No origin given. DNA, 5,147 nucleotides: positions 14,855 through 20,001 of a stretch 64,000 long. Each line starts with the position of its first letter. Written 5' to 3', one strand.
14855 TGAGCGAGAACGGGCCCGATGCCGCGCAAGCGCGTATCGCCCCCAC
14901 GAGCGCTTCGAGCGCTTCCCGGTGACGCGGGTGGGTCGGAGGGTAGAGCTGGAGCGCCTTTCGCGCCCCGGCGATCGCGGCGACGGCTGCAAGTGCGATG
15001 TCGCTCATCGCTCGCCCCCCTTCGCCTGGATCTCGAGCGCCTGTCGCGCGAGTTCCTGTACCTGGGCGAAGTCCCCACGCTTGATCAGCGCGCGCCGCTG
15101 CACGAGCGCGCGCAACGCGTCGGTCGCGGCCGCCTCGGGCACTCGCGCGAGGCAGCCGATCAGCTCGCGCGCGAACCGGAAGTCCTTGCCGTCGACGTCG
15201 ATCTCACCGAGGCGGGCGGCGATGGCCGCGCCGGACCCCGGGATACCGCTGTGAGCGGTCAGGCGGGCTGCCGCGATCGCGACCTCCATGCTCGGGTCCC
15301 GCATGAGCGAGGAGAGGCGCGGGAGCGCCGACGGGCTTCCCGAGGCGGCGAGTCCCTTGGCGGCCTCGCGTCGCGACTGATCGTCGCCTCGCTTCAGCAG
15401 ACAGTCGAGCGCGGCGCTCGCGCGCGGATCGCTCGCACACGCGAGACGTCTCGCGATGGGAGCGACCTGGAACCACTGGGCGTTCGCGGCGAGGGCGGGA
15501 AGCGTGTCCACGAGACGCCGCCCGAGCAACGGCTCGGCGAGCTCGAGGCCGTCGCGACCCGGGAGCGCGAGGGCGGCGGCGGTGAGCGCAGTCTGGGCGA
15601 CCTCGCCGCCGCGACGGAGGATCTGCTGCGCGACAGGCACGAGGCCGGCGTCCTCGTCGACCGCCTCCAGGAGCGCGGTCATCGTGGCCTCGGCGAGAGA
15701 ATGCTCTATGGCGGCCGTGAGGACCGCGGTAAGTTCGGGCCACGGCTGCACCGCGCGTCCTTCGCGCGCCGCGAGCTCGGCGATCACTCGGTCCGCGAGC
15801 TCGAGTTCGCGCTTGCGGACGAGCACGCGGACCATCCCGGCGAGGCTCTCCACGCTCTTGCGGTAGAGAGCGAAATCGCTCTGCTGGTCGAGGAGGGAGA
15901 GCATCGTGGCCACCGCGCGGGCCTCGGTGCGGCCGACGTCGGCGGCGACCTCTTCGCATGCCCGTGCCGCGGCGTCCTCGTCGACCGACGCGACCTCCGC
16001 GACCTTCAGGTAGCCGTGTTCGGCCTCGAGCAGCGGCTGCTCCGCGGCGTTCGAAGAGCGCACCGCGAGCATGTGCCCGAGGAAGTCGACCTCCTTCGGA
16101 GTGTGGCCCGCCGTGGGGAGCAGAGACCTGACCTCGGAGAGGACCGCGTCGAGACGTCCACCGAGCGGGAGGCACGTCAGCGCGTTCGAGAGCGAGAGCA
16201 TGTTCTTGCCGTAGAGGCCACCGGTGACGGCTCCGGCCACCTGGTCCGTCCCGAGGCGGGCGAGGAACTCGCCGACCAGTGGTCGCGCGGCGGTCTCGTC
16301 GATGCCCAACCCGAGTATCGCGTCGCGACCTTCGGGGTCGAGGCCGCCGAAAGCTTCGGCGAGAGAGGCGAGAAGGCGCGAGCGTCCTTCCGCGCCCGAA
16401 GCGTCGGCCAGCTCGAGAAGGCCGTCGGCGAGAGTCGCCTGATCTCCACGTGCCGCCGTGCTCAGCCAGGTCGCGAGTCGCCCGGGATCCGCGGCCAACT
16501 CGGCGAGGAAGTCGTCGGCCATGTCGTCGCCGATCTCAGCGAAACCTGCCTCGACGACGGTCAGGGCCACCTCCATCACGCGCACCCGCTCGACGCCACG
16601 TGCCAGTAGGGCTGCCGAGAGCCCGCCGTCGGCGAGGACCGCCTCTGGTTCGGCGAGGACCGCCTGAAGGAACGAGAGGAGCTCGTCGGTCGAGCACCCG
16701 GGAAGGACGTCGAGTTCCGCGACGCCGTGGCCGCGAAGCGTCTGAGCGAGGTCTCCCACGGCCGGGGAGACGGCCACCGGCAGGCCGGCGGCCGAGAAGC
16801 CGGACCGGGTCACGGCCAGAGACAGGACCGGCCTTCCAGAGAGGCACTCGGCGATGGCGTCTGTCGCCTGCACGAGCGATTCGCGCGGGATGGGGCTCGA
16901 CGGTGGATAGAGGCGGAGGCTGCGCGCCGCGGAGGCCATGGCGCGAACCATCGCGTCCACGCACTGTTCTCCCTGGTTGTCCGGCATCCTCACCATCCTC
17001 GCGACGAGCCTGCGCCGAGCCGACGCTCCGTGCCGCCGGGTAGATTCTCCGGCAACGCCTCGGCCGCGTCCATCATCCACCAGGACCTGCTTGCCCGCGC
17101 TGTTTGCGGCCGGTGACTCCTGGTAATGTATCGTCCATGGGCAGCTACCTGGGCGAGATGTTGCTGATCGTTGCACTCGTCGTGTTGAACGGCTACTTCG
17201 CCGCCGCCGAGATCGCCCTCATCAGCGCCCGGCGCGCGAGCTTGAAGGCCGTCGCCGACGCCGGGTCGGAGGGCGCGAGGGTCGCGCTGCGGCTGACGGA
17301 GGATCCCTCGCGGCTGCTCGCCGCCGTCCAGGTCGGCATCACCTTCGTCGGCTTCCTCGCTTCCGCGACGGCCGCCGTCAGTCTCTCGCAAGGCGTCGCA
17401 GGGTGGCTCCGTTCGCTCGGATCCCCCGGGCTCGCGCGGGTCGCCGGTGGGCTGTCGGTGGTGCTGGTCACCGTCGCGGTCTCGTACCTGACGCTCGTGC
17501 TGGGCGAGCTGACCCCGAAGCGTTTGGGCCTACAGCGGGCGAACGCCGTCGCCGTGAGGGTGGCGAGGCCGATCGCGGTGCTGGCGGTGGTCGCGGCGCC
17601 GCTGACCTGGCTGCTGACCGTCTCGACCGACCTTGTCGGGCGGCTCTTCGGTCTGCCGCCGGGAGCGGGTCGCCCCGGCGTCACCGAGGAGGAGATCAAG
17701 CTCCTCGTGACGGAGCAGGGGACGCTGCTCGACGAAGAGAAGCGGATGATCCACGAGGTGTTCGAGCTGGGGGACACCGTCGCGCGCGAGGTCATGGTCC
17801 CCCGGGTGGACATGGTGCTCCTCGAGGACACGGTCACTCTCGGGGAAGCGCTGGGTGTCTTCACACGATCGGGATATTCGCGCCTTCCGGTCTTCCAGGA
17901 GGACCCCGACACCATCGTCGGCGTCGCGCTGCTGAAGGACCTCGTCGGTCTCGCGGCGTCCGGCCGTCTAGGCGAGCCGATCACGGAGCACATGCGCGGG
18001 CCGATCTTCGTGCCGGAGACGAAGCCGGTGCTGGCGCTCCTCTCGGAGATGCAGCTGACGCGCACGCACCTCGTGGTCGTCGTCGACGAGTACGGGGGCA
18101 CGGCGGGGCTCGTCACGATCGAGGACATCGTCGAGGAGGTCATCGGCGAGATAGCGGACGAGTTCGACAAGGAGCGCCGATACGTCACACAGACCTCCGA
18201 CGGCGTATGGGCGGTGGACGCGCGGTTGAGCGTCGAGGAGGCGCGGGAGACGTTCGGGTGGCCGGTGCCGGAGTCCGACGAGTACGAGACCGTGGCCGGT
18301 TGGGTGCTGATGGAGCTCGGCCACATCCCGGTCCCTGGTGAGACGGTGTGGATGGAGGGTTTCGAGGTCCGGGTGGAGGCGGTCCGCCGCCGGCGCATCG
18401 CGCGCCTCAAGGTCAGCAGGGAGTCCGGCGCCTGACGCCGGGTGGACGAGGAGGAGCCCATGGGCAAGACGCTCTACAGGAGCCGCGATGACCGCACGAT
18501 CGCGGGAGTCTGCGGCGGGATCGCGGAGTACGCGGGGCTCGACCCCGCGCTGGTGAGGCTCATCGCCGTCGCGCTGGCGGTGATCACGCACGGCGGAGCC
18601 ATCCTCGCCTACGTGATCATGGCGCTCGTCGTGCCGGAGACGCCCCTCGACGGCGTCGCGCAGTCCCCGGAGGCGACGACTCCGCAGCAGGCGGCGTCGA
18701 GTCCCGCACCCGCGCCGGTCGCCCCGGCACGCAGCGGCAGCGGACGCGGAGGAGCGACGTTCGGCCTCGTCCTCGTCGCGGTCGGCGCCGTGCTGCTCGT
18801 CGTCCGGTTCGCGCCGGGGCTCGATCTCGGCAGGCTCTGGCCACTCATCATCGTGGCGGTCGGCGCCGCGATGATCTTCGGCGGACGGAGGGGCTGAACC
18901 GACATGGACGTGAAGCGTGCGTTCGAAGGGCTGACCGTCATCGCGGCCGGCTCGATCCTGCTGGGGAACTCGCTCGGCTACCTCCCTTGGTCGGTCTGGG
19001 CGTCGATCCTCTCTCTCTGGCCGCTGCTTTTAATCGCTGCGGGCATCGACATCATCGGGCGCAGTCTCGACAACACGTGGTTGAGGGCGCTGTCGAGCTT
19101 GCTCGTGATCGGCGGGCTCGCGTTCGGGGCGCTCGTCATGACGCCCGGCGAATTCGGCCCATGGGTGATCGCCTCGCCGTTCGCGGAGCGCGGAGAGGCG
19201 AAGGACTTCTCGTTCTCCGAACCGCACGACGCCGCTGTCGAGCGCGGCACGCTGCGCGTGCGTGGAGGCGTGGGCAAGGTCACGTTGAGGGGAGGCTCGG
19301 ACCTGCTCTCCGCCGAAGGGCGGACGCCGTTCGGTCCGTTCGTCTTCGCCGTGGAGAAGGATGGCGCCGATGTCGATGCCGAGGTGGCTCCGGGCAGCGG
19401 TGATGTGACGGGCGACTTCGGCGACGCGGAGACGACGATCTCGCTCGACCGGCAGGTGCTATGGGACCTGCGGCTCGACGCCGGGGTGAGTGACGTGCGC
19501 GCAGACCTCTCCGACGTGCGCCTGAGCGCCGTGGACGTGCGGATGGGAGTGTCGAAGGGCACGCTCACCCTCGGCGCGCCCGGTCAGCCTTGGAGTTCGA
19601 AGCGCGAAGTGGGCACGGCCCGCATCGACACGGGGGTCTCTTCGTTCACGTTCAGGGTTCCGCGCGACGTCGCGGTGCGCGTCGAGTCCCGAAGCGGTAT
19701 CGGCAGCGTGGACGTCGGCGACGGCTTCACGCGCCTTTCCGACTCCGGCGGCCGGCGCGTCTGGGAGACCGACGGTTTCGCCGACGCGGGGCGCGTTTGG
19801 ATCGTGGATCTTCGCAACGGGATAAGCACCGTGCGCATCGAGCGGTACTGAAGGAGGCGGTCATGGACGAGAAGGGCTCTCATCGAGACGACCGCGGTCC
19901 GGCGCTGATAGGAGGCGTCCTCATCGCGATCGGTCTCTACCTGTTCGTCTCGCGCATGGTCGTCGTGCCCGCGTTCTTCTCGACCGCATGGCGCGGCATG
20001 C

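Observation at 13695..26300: Two paralogous HEAT-repeat + HD-GYP gene pairs whose four proteins share one uncharacterised N-terminal domain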

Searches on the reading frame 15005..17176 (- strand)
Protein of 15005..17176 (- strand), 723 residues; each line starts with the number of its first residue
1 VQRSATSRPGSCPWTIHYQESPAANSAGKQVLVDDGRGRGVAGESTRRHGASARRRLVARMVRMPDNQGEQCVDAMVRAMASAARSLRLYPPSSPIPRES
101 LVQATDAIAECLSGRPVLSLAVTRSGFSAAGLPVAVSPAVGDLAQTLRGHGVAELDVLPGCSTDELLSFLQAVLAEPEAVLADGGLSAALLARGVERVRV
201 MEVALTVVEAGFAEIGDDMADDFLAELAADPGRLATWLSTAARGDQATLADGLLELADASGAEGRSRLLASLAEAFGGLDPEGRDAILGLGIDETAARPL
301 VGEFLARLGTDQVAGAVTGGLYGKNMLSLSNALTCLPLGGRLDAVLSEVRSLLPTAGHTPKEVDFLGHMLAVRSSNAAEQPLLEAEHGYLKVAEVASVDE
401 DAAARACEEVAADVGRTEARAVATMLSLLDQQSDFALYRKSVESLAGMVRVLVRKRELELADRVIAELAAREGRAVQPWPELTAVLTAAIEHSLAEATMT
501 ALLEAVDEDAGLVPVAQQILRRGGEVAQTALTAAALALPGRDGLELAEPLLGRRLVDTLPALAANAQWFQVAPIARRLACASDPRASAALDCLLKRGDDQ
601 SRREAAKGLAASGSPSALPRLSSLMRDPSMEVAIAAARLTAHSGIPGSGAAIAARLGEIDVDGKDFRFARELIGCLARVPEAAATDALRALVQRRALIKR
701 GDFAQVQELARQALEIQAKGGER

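Call 3: search_protein_families(library=pfam, proteins=[window:15005-17176:-], max_evalue=1)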
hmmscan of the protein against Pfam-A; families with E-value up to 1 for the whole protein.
window:15005-17176:- (723 aa): 2 families
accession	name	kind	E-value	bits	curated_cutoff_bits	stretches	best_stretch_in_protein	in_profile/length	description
PF13646.12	HEAT_2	-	1.9e-06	28.5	27.7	1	589-644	4-59/88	HEAT repeats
PF03130.22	HEAT_PBS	-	0.05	14.6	20.9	1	602-627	2-27/27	PBS lyase HEAT-like repeat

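Call 4: search_protein_families(library=ncbifam, proteins=[window:15005-17176:-], max_evalue=1)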
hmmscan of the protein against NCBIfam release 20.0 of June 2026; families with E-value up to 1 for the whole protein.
window:15005-17176:- (723 aa): 0 families

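Call 14: find_homologous_proteins(query=window:15005-16996:-, max_evalue=0.001)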
Query window:15005-16996:- (663 aa): 61 proteins with E <= 0.001 among 8000 candidates.
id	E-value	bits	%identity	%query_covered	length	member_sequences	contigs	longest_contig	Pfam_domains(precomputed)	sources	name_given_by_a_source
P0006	0.0e+0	1256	93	100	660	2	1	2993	-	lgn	-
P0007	0.0e+0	1072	82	98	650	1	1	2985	PF13646.13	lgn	-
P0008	8.7e-177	608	50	98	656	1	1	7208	PF13646.13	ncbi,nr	ncbi:MAG: HEAT repeat domain-containing protein [Coriobacteriia bacterium]|nr:HEAT repeat domain-con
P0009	9.0e-171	588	48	98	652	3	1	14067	PF13646.13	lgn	-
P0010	1.7e-167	577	48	98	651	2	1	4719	PF13646.13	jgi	jgi:hypothetical protein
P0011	3.7e-167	576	49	98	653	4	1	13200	PF13646.13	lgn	-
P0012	1.4e-165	571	48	99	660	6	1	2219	PF13646.13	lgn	-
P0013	1.5e-165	570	47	100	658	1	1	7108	PF13646.13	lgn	-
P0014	2.8e-165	570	47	97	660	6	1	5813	PF13646.13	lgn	-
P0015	2.9e-165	570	47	99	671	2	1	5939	-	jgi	jgi:hypothetical protein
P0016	3.6e-165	569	47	99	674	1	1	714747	PF13646.13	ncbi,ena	-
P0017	4.7e-165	569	49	98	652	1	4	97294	PF13646.13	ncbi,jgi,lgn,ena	jgi:hypothetical protein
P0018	5.5e-164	565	48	98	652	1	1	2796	PF13646.13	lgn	-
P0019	1.3e-163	564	47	99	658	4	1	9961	PF13646.13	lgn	-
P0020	4.9e-161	556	47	99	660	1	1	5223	PF13646.13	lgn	-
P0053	1.1e-140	488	44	100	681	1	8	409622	PF13646.13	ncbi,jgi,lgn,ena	-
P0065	1.2e-78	284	34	97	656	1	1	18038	PF13646.13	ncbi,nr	ncbi:MAG: hypothetical protein C0418_02000 [Coriobacteriaceae bacterium]|nr:hypothetical protein [Co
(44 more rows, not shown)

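Call 15: find_encoding_contigs(protein=P0016, flank=10000, max_places=2)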
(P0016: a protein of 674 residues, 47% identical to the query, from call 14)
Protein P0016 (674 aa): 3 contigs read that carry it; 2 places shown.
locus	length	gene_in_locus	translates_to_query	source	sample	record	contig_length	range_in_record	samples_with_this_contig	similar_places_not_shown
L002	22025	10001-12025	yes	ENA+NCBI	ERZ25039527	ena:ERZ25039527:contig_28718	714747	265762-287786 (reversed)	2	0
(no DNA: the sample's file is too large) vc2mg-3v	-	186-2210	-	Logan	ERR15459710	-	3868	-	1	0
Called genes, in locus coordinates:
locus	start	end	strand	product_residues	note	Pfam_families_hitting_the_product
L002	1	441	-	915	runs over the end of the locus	PF03699:UPF0182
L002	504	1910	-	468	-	PF01966:HD, PF13487:HD_5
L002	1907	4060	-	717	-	PF13646:HEAT_2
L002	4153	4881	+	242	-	PF02545:Maf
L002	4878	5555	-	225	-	PF08241:Methyltransf_11, PF08242:Methyltransf_12, PF13489:Methyltransf_23 (weak), PF13649:Methyltransf_25, PF13847:Methyltransf_31 (weak)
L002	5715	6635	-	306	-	PF04909:Amidohydro_2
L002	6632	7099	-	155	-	PF04024:PspC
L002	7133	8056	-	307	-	PF18917:LiaI-LiaF-like_TM1 (weak)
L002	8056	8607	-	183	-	PF04024:PspC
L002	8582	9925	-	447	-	PF01595:CNNM, PF00571:CBS, PF03471:CorC_HlyC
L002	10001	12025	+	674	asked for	PF13646:HEAT_2 (weak)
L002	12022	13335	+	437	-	PF13487:HD_5, PF01966:HD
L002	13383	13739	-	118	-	-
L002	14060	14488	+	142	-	PF00254:FKBP_C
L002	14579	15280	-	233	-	PF00175:NAD_binding_1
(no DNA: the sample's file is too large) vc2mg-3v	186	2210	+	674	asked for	PF13646:HEAT_2 (weak)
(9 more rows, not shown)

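Call 16: find_encoding_contigs(protein=P0053, flank=10000, max_places=2)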
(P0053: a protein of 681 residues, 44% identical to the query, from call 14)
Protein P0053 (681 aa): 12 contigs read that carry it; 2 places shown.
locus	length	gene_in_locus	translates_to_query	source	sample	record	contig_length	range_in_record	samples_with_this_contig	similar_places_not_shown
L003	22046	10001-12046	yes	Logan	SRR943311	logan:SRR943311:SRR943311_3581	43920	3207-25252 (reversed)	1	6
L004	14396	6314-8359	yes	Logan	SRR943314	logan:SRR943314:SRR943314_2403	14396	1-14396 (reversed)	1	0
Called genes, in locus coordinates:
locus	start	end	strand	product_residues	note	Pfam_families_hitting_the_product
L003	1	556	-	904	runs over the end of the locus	PF03699:UPF0182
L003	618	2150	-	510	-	PF13487:HD_5, PF01966:HD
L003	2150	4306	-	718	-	PF13646:HEAT_2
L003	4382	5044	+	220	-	PF02545:Maf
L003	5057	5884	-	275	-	PF13489:Methyltransf_23, PF08241:Methyltransf_11, PF08242:Methyltransf_12, PF13649:Methyltransf_25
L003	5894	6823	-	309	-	PF04909:Amidohydro_2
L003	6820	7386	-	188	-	PF04024:PspC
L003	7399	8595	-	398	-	PF18917:LiaI-LiaF-like_TM1 (weak), PF22570:LiaF-TM (weak), PF18917:LiaI-LiaF-like_TM1 (weak)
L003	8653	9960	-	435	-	PF01595:CNNM, PF00571:CBS (weak), PF03471:CorC_HlyC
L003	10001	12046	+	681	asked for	PF13646:HEAT_2 (faint)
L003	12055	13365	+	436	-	PF13487:HD_5, PF01966:HD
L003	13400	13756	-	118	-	-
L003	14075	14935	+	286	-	PF00582:Usp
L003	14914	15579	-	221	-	PF03006:HlyIII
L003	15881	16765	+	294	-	PF13493:DUF4118, PF00990:GGDEF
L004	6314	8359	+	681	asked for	PF13646:HEAT_2 (faint)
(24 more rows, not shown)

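Call 17: find_encoding_contigs(protein=P0065, flank=10000, max_places=2)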
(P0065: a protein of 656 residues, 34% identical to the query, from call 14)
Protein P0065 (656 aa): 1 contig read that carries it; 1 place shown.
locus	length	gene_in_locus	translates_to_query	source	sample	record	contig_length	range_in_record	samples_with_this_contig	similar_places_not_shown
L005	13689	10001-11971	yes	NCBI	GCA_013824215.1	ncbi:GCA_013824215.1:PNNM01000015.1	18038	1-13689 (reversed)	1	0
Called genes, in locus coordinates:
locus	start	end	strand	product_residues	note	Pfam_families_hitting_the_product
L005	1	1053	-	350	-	PF00586:AIRS, PF02769:AIRS_C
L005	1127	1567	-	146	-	-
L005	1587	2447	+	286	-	PF00149:Metallophos, PF12850:Metallophos_2 (faint)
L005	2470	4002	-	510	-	PF13522:GATase_6, PF13537:GATase_7, PF00156:Pribosyltran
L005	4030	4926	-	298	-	PF01790:LGT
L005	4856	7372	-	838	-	-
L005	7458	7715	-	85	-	-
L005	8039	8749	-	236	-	PF13548:DUF4126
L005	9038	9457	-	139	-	PF01850:PIN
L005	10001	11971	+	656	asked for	PF13646:HEAT_2 (weak)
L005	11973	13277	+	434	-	PF13487:HD_5, PF01966:HD (faint)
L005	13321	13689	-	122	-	PF02769:AIRS_C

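Call 87: search_protein_families(library=padloc, proteins=[window:15005-16996:-], max_evalue=0.01)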
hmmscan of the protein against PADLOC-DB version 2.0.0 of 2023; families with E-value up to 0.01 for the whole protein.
window:15005-16996:- (663 aa): 0 families

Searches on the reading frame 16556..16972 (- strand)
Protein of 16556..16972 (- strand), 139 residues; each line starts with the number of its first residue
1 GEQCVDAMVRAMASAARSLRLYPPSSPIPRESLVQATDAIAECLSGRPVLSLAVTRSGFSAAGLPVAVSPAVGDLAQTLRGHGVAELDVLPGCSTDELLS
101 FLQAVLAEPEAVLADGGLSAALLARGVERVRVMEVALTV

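Call 30: find_related_loci(query=A3, collection=genome_contigs, flank=6000)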
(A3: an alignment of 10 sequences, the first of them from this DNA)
Query A3 (139 aa) in genome_contigs; peptide patterns used: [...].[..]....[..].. (x = any residue, [..] = any of these).
53 stretches matched a pattern; 38 encode a relative of the query (tblastn E <= 1e-3); 38 distinct loci.
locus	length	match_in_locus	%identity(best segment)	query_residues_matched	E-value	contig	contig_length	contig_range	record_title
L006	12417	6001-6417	54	2-139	3e-41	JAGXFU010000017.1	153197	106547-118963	MAG: Actinomycetes bacterium isolate LH_M22 k141_1544693, whole genome shotgun sequence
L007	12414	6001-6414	51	3-139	2e-41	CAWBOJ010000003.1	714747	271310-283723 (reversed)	MAG: uncultured Actinomycetota bacterium isolate MFD04716.bin.2.67 genome assembly, contig: contig_28718, whole genome s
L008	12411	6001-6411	50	2-139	9e-41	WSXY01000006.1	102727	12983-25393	MAG: Actinobacteria bacterium isolate X3_MetaBAT.18 scaffold_118, whole genome shotgun sequence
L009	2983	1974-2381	52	5-139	1e-39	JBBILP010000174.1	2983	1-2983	MAG: Actinomycetota bacterium isolate BQS170218_bin_211 NODE_26114_length_2983_cov_2.08368, whole genome shotgun sequenc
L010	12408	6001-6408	51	3-139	4e-39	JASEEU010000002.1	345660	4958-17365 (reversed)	MAG: Anaerosomatales bacterium isolate Yes46-06 NODE_2_length_345660_cov_16.088306, whole genome shotgun sequence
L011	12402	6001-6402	49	7-139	2e-38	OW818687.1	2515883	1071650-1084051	metagenome genome assembly, chromosome: 1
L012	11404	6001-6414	53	3-139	6e-38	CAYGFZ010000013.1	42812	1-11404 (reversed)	MAG TPA_asm: uncultured Coriobacteriaceae bacterium isolate ERP113451_co2_321 genome assembly, contig: NODE_413_length_4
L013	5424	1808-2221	51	3-139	3e-37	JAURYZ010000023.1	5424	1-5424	MAG: Coriobacteriia bacterium isolate E2_metabat.bin.6 E2_k141_100818, whole genome shotgun sequence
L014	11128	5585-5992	51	5-139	2e-36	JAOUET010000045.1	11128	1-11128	MAG: Coriobacteriia bacterium isolate 4_1_July_SF_Bin14 4_1_July_SF_Bin14_scaffold_2824_c1, whole genome shotgun sequenc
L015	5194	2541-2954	50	3-139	3e-36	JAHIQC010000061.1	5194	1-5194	MAG: Actinomycetota bacterium isolate KR13_S3.mb.94 KR13_S3.mb.94_k141_110269, whole genome shotgun sequence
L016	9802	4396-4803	52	5-139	7e-36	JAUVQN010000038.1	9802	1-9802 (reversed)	MAG: Coriobacteriia bacterium isolate CSMAG_689 CSMAG_689_k127_11541875_length_9802_cov_12.0057, whole genome shotgun se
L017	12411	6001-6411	50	2-139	1e-35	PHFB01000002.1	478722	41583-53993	MAG: Actinobacteria bacterium HGW-Actinobacteria-1 bjp_ig2102_scaffold_53, whole genome shotgun sequence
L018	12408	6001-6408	48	5-139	2e-35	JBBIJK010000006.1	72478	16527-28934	MAG: Actinomycetota bacterium isolate BR2F70218_bin_160 NODE_150_length_72478_cov_13.804731, whole genome shotgun sequen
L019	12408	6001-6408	48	3-139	7e-35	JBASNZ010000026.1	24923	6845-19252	MAG: Coriobacteriia bacterium isolate MFD12108_ilm_asm_bin9 k127_30511, whole genome shotgun sequence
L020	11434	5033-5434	49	5-139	3e-34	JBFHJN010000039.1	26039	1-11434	MAG: Coriobacteriia bacterium isolate Mix_sand07.2021.05.G.64 k141_96467_length_26039_cov_18.0663, whole genome shotgun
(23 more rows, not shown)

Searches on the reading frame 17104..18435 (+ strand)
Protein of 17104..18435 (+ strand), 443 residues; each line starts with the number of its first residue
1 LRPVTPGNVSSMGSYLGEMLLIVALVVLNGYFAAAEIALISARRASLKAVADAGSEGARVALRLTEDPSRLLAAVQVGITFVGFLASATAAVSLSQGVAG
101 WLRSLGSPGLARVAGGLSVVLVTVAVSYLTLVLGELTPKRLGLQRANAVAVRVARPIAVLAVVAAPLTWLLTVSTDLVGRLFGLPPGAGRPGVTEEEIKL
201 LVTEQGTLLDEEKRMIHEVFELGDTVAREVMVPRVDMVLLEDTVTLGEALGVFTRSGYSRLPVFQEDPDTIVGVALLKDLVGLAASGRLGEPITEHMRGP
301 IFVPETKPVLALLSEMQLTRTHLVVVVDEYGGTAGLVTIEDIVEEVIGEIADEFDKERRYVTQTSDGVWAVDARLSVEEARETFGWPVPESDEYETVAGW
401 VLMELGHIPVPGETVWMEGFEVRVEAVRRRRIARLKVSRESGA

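Call 70: search_protein_families(library=pfam, proteins=[window:17104-18435:+], max_evalue=0.001)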
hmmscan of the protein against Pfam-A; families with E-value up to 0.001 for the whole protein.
window:17104-18435:+ (443 aa): 3 families
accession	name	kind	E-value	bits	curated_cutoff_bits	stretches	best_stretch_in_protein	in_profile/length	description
PF01595.25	CNNM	-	1.2e-44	152.6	28.4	1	20-205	1-171/181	Cyclin M transmembrane N-terminal domain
PF03471.22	CorC_HlyC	-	4.9e-21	75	27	1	363-440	2-80/81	Transporter associated domain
PF00571.33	CBS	-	1.6e-13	51.2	24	2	298-346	7-55/57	CBS domain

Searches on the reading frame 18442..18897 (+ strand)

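Call 70: search_protein_families(library=pfam, proteins=[window:18442-18897:+], max_evalue=0.001)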
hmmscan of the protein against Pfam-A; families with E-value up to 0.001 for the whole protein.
window:18442-18897:+ (151 aa): 2 families
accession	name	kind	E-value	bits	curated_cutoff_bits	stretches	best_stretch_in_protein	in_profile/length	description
PF04024.17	PspC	-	1.5e-22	79.5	25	1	9-66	1-57/58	PspC domain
PF18917.5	LiaI-LiaF-like_TM1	-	4.8e-07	30.2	27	1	106-145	2-42/42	LiaI-LiaF-like transmembrane region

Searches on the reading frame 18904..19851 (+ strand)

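Call 70: search_protein_families(library=pfam, proteins=[window:18904-19851:+], max_evalue=0.001)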
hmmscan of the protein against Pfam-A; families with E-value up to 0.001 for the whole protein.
window:18904-19851:+ (315 aa): 2 families
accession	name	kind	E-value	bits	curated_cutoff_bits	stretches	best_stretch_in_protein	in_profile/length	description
PF18917.5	LiaI-LiaF-like_TM1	-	1.2e-08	35.4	27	1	9-51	4-42/42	LiaI-LiaF-like transmembrane region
PF22570.1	LiaF-TM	-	1.2e-05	26.5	27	1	9-83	3-73/98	LiaF transmembrane domain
